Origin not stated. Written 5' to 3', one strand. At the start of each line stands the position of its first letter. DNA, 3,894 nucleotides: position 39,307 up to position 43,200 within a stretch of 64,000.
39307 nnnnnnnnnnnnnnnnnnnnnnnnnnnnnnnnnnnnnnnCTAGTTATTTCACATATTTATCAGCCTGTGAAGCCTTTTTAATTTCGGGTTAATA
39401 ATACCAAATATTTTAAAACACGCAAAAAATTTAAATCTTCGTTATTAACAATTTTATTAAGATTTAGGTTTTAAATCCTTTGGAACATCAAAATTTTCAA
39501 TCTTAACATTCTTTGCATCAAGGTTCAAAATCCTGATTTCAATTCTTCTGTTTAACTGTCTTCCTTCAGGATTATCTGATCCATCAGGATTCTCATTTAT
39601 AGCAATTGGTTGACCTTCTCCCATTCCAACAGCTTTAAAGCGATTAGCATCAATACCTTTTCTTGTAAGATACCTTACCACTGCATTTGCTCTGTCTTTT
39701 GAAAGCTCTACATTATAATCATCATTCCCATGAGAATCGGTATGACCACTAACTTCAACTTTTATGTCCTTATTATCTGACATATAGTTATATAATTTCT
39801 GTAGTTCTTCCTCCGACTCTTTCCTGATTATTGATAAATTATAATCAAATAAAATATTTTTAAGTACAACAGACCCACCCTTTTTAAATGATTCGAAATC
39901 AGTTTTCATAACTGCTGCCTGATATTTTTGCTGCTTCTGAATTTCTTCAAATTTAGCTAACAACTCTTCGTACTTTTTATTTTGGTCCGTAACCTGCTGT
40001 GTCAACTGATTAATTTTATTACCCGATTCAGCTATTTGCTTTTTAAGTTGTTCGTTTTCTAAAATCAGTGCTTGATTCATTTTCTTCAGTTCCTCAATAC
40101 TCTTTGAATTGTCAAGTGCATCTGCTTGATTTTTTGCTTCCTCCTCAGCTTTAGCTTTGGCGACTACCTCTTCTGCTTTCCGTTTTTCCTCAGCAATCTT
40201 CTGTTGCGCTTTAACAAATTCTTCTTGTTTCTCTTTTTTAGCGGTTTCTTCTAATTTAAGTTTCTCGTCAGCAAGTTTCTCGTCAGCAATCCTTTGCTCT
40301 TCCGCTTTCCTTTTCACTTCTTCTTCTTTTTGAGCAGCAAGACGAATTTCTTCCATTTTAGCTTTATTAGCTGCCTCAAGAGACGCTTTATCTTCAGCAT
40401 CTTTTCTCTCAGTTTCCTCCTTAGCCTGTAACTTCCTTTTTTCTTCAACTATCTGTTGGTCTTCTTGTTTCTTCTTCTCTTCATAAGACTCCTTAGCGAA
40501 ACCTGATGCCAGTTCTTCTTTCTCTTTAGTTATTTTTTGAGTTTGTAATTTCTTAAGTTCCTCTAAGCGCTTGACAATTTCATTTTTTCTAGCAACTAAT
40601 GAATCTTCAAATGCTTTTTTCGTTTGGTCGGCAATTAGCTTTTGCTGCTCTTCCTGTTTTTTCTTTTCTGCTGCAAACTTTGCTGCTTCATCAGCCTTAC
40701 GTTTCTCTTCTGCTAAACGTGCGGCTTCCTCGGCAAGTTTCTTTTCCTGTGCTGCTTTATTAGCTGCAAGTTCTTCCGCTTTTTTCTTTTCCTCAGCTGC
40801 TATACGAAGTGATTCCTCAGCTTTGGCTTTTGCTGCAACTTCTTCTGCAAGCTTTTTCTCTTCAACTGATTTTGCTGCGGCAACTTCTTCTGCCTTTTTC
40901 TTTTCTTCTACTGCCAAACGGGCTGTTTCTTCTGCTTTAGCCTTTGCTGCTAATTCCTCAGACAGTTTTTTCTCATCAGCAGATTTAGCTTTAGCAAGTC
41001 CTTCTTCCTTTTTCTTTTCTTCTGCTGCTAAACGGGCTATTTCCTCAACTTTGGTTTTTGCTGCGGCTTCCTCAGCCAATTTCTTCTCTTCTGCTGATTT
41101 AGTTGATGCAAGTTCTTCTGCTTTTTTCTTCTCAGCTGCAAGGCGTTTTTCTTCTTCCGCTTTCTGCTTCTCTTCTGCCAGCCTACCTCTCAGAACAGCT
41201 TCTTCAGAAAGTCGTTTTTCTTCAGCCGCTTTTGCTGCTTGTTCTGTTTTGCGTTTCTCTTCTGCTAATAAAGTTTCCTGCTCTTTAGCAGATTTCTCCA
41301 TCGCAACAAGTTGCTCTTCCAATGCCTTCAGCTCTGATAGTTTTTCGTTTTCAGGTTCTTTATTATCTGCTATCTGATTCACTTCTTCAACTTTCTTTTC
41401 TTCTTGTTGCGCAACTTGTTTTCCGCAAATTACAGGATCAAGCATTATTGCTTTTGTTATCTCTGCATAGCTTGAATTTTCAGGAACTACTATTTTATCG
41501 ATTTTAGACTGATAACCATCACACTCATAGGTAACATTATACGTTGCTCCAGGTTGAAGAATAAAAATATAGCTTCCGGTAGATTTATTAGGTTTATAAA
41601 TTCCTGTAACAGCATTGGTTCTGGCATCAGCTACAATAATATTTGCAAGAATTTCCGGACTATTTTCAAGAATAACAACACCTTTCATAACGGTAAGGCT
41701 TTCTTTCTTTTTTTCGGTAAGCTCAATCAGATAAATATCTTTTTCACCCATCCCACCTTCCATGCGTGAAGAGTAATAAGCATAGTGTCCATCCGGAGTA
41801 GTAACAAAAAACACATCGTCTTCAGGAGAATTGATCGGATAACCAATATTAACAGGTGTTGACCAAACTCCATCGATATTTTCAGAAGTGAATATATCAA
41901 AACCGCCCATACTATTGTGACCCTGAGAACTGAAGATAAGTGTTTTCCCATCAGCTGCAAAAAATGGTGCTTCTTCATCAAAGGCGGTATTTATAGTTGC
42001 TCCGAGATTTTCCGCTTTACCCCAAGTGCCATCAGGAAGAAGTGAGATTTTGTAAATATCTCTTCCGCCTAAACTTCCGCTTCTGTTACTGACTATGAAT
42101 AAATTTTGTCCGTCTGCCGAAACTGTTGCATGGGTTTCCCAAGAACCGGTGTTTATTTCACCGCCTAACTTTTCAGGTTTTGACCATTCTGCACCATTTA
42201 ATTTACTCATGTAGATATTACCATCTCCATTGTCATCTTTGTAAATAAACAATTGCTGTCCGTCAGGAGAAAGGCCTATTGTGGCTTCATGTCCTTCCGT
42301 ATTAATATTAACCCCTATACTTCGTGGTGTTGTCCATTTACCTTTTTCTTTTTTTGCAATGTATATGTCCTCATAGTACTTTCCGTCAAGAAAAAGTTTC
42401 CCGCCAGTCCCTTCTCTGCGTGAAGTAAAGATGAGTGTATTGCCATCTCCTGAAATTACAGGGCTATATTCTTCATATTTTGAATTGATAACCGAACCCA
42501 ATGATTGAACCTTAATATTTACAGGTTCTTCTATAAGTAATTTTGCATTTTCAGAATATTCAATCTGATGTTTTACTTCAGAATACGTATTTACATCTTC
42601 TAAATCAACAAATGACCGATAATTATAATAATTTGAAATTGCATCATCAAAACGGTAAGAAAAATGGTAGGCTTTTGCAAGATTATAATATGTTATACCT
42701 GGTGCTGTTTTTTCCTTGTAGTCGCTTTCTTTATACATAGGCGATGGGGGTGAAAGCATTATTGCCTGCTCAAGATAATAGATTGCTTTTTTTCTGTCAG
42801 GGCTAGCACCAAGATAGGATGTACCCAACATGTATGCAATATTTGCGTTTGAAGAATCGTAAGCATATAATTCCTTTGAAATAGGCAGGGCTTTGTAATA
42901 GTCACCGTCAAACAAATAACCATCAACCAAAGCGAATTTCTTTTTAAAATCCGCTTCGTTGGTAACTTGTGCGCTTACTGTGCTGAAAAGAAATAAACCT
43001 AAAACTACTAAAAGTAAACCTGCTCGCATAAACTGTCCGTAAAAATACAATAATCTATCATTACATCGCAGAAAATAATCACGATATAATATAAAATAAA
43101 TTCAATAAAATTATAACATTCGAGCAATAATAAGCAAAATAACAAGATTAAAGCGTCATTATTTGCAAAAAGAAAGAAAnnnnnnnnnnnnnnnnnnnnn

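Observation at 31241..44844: Tandem array of five paralogous PorE-like envelope genes that together recapitulate Tol-Pal parts, including two giant coiled-coil members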

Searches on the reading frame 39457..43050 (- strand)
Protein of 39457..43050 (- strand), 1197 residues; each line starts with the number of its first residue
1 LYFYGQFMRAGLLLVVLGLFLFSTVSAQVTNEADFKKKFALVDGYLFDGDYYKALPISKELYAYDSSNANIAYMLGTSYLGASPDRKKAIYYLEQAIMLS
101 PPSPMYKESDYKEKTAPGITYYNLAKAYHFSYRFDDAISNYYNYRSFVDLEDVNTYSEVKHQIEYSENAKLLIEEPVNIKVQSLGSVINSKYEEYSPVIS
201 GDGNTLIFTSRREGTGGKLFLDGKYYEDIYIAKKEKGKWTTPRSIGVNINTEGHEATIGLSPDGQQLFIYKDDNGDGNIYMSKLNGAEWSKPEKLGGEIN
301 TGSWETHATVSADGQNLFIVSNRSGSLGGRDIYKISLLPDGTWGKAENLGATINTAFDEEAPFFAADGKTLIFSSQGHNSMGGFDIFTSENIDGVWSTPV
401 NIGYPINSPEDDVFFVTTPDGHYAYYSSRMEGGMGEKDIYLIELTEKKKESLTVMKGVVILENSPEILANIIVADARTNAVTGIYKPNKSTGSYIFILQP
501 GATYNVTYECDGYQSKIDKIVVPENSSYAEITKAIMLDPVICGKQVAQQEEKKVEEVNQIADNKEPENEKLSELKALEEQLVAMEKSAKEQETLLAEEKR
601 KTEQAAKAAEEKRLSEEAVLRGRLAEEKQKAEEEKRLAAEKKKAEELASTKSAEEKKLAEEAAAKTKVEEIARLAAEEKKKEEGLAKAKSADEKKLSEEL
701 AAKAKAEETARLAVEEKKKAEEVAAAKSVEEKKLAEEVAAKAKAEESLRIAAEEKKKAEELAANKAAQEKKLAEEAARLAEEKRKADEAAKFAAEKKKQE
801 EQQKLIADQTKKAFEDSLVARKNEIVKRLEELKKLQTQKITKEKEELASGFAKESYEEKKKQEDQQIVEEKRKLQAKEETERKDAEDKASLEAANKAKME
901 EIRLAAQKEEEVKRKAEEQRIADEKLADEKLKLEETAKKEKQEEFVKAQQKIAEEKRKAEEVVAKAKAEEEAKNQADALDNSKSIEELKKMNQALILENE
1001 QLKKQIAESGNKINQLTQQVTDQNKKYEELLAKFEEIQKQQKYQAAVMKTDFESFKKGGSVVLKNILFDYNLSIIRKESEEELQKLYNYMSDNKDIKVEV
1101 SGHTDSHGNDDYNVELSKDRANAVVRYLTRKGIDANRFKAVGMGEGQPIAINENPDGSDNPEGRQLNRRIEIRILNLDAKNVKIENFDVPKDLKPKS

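Call 4: search_protein_families(library=pfam, proteins=[window:39457-43050:-], max_evalue=0.01)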
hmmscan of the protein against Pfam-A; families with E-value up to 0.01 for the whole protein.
window:39457-43050:- (1197 aa): 4 families
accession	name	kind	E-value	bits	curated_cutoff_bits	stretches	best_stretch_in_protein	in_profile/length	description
PF07676.18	PD40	-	6.2e-32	109.3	20.9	4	353-387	5-37/38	WD40-like Beta Propeller Repeat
PF00691.25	OmpA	-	4.8e-21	75.4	27.2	1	1067-1157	1-93/98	OmpA family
PF04616.20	Glyco_hydro_43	-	2.4e-05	24.3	32.2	0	371-451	80-162/288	Glycosyl hydrolases family 43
PF24681.1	Kelch_KLHDC2_KLHL20_DRC7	-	0.0013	18.6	50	1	216-350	15-148/221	KLHDC2/KLHL20/DRC7 Kelch-repeats domain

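Call 5: search_protein_families(library=ncbifam, proteins=[window:39457-43050:-], max_evalue=0.01)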
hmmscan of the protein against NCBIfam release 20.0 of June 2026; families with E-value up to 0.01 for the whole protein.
window:39457-43050:- (1197 aa): 31 families (the best 25 are shown)
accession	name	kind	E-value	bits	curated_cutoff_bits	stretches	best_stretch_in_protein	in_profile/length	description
NF053607.1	CHU_0125_OmpA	equivalog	1.4e-81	274.9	620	2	72-518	38-490/639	CHU_0125 family OmpA-like outer membrane integrity protein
NF052230.1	T9SS_PorE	exception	2.8e-80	270.4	600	2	118-529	91-497/648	PorE family type IX secretion system protein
NF053611.1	YiaD_Gzip_OmpA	equivalog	2.4e-31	109.1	175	1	1063-1174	98-206/206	YiaD family glycine zipper/OmpA-like lipoprotein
NF053612.1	anchor_PA1041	equivalog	1.4e-26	93.9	250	1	1060-1174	124-235/236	PA1041 family peptidoglycan-binding anchor lipoprotein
NF053613.1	OMP_toxin_LptF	equivalog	2.6e-22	79.8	400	1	951-1182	46-252/256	lipotoxin F family OmpA-related lipoprotein LptF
NF053585.1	OMP_LP_YfiB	equivalog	3.5e-22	79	128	1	1039-1173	29-159/163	outer membrane lipoprotein YfiB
NF045787.1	OmpABordt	equivalog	3.4e-20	72.5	200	1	1064-1175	85-190/194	outer membrane protein OmpA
NF008071.1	PRK10808.1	equivalog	5.8e-19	68.7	277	1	1065-1157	232-326/358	porin OmpA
TIGR02802.1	Pal_lipo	equivalog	2.4e-18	66.2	125.35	1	1066-1155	2-91/104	peptidoglycan-associated lipoprotein Pal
NF033763.1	exchanger_TraB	exception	1.7e-17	62.6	700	1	1061-1176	389-499/522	outer membrane exchange protein TraB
NF007804.1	PRK10510.1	equivalog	2.4e-15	56.5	307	1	1056-1174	101-216/219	OmpA family lipoprotein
TIGR03789.1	pdsO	hypoth_equivalog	6.3e-14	52.2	152.2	1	999-1155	80-230/243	sortase-associated OmpA-like protein PdsO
TIGR03350.1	type_VI_ompA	equivalog_domain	1e-13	51.4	139.8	1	1066-1174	32-137/137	type VI secretion system protein TssL, long form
NF045788.1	Omp38Acinit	equivalog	2e-11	43.6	500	1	1066-1170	243-342/354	outer membrane protein Omp38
NF047726.1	AutTranAdhPGAsTpgA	equivalog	9.8e-11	41.3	350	1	1024-1145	113-238/268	trimeric autotransporter adhesin/peptidogylcan-associated protein TpgA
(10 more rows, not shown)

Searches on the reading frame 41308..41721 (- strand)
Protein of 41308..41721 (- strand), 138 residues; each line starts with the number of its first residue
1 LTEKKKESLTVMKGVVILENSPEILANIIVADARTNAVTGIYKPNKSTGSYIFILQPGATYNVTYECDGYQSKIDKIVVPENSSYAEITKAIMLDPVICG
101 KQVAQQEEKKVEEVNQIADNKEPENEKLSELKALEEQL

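Call 23: search_protein_families(library=pfam, proteins=[window:41308-41721:-], max_evalue=1)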
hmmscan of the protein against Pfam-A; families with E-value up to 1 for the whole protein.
seq(138 aa): 2 families
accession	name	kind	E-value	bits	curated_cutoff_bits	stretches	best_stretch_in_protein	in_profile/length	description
PF13620.12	CarboxypepD_reg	-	0.0036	18.1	32.3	1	26-83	17-73/82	Carboxypeptidase regulatory-like domain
PF13715.12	CarbopepD_reg_2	-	0.0076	16.7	32.2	1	13-85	2-70/88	CarboxypepD_reg-like domain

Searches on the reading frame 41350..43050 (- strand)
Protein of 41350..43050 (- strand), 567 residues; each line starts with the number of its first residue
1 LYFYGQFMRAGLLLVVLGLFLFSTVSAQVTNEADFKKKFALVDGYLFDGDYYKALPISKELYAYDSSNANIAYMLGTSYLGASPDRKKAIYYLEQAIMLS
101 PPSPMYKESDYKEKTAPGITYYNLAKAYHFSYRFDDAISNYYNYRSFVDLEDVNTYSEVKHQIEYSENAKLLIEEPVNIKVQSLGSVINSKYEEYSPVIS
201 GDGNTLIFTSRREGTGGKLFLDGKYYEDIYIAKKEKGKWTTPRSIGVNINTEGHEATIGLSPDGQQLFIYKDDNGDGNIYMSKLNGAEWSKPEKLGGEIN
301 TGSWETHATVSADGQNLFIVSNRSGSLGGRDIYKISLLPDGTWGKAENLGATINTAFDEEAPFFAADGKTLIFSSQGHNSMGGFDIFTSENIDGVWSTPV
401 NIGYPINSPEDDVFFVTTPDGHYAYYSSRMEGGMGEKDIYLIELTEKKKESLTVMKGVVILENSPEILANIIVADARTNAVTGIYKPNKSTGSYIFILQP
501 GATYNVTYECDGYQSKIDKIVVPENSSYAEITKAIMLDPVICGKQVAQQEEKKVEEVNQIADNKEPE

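Call 27: find_homologous_proteins(query=window:41350-43050:-, max_evalue=1e-10)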
Query window:41350-43050:- (567 aa): 5340 proteins with E <= 1e-10 among 8000 candidates; the best 120 are listed.
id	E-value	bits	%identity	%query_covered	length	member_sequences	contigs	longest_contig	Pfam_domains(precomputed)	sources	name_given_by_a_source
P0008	1.9e-191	656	85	59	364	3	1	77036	PF07676.19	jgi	jgi:hypothetical protein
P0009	5.0e-181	621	52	94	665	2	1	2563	PF07676.19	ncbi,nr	ncbi:MAG: hypothetical protein QF371_03760, partial [Flavobacteriales bacterium]|nr:hypothetical pro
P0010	1.4e-177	610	51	96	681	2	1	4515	PF07676.19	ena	-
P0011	1.2e-176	607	51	95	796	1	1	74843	PF07676.19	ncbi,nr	ncbi:MAG: hypothetical protein GC178_09285, partial [Flavobacteriales bacterium]|nr:hypothetical pro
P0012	2.4e-176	606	51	98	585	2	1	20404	PF14559.13,PF07676.19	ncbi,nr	ncbi:MAG: hypothetical protein K9G41_11340, partial [Flavobacteriales bacterium]|nr:hypothetical pro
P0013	4.7e-174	598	49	96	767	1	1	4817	PF07676.19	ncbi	ncbi:MAG: hypothetical protein EP314_04265, partial [Bacteroidetes bacterium]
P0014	9.1e-174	597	50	95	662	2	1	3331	PF07676.19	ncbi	ncbi:MAG: hypothetical protein ACPGU4_13150, partial [Flavobacteriales bacterium]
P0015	3.5e-170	586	51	93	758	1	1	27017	PF07676.19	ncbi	ncbi:MAG: hypothetical protein RL266_272, partial [Bacteroidota bacterium]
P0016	1.1e-164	568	47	99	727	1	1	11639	PF07676.19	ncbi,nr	ncbi:MAG: hypothetical protein K9J06_13820, partial [Flavobacteriales bacterium]|nr:hypothetical pro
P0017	4.0e-158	546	51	89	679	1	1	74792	PF00691.26,PF07676.19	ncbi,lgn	ncbi:MAG: OmpA family protein [Bacteroidia bacterium]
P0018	5.4e-158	545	48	95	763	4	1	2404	PF00691.26,PF26549.1,PF13176.13,PF13428.13,PF13620.13,PF07676.19,PF07719.24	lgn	-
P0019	2.3e-156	540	48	95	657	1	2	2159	PF00691.26,PF14559.13,PF13431.13,PF13620.13,PF07676.19,PF07719.24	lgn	-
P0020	2.5e-156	540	48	94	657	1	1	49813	PF00691.26,PF13431.13,PF00515.35,PF13428.13,PF13620.13,PF07676.19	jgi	jgi:outer membrane protein OmpA-like peptidoglycan-associated protein/tetratricopeptide (TPR) repeat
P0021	9.2e-156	538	46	96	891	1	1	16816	PF08238.19,PF07676.19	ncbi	-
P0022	2.2e-155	537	48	95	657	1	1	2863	PF00691.26,PF13431.13,PF13414.13,PF13428.13,PF13620.13,PF07676.19,PF14559.13,PF00515.35,PF13424.13,PF13432.13,PF13181.13,PF07719.24,PF13174.13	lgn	-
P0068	1.0e-146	508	47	91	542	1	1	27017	PF07676.19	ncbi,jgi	ncbi:MAG: hypothetical protein RL266_273 [Bacteroidota bacterium]|jgi:Tol biopolymer transport syste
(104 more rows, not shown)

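Call 62: find_encoding_contigs(protein=P0068, flank=10000, max_places=2)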
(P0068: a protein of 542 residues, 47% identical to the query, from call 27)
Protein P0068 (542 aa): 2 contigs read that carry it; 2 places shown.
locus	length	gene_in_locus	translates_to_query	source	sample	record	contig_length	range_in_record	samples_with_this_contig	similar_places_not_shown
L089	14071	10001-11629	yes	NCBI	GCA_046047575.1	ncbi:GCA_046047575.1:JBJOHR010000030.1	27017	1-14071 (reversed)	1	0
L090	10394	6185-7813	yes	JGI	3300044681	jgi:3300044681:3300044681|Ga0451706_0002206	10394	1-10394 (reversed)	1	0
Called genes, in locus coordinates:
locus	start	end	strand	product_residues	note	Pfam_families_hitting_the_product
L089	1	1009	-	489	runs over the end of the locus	PF00478:IMPDH, PF00571:CBS, PF03060:NMO, PF01070:FMN_dh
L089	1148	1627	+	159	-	-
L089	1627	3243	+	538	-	PF00732:GMC_oxred_N (faint), PF13450:NAD_binding_8 (weak), PF05199:GMC_oxred_C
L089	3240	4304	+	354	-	PF09423:PhoD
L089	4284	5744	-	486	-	PF00474:SSF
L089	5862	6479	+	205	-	PF21176:RecR_HhH, PF02132:RecR_ZnF, PF01751:Toprim (weak), PF13662:Toprim_4, PF21175:RecR_C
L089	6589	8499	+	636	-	PF00535:Glycos_transf_2, PF13641:Glyco_tranf_2_3, PF13632:Glyco_trans_2_3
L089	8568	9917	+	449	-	PF00364:Biotin_lipoyl, PF02817:E3_binding, PF00198:2-oxoacid_dh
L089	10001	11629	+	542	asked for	PF07676:PD40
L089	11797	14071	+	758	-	PF07676:PD40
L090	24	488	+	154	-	PF09423:PhoD (weak)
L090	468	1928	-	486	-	PF00474:SSF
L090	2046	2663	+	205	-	PF21176:RecR_HhH, PF02132:RecR_ZnF, PF01751:Toprim (weak), PF13662:Toprim_4, PF21175:RecR_C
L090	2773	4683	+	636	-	PF00535:Glycos_transf_2, PF13641:Glyco_tranf_2_3, PF13632:Glyco_trans_2_3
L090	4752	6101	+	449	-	PF00364:Biotin_lipoyl, PF02817:E3_binding, PF00198:2-oxoacid_dh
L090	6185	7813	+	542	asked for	PF07676:PD40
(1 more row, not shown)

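Call 63: find_encoding_contigs(protein=P0011, flank=10000, max_places=2)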
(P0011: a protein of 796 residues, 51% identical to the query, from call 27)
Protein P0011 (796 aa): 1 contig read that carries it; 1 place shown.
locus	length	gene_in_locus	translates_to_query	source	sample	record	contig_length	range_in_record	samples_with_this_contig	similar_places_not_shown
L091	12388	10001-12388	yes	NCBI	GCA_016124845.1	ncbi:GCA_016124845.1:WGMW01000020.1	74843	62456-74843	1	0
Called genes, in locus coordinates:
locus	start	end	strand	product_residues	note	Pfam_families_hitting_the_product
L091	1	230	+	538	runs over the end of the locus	PF00732:GMC_oxred_N (faint), PF13450:NAD_binding_8 (weak), PF05199:GMC_oxred_C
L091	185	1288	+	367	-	PF09423:PhoD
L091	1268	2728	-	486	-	PF00474:SSF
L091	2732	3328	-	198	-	PF02661:Fic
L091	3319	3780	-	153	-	-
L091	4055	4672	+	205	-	PF21176:RecR_HhH, PF02132:RecR_ZnF, PF01751:Toprim (weak), PF13662:Toprim_4, PF21175:RecR_C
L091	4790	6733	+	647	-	PF00535:Glycos_transf_2, PF13641:Glyco_tranf_2_3, PF13632:Glyco_trans_2_3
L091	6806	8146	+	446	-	PF00364:Biotin_lipoyl, PF02817:E3_binding, PF00198:2-oxoacid_dh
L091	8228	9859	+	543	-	PF13181:TPR_8 (faint), PF07676:PD40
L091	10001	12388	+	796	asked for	PF07676:PD40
